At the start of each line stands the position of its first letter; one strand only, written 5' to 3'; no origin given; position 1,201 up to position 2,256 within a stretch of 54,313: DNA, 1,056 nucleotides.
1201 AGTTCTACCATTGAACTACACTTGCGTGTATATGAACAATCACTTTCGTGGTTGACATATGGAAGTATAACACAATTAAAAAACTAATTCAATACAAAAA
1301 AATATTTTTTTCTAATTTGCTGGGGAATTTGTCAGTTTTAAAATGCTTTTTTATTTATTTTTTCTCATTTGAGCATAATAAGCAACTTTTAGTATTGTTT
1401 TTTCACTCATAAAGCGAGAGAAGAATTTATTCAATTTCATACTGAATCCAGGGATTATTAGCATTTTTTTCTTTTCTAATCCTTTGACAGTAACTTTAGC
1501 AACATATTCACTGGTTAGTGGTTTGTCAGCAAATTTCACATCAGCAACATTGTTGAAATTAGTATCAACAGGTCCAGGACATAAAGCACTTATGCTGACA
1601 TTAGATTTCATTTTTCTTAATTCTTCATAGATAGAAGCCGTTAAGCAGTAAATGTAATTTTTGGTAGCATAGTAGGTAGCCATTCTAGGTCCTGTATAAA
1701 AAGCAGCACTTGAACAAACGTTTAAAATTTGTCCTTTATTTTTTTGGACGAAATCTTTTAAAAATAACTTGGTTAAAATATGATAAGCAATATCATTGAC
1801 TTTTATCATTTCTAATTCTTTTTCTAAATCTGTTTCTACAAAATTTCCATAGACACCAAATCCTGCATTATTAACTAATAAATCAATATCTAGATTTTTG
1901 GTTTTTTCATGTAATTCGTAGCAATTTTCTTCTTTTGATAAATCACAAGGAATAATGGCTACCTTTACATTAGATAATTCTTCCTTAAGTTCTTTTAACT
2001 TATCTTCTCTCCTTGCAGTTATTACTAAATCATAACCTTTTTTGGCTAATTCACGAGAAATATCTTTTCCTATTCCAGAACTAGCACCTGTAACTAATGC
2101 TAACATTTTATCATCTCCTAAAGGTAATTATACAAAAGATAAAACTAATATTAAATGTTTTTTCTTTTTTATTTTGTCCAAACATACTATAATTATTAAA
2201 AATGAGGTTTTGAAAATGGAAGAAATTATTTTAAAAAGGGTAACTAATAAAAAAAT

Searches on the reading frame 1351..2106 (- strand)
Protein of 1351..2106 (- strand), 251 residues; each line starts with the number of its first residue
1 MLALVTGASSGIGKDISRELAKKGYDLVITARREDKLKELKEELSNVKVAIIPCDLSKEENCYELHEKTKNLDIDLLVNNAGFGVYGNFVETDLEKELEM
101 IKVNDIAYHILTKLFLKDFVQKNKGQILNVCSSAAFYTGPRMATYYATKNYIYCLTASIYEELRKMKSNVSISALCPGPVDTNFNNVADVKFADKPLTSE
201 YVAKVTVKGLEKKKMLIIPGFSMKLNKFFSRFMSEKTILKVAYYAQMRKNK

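Call 96: search_protein_families(library=pfam, proteins=[window:1351-2106:-], max_evalue=0.001)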
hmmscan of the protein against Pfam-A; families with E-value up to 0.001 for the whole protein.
window:1351-2106:- (251 aa): 4 families
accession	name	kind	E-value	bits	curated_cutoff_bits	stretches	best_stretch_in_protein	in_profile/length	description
PF00106.31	adh_short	-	4.5e-42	144.2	26.6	1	3-186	3-188/195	short chain dehydrogenase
PF13561.12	adh_short_C2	-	3.5e-26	92.7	27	1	7-186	1-182/236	Enoyl-(Acyl carrier protein) reductase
PF08659.16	KR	-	2.2e-09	37.9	22.6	1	4-151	4-155/180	KR domain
PF01370.27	Epimerase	-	1.1e-06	28.6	20.9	1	3-91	1-82/240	NAD dependent epimerase/dehydratase family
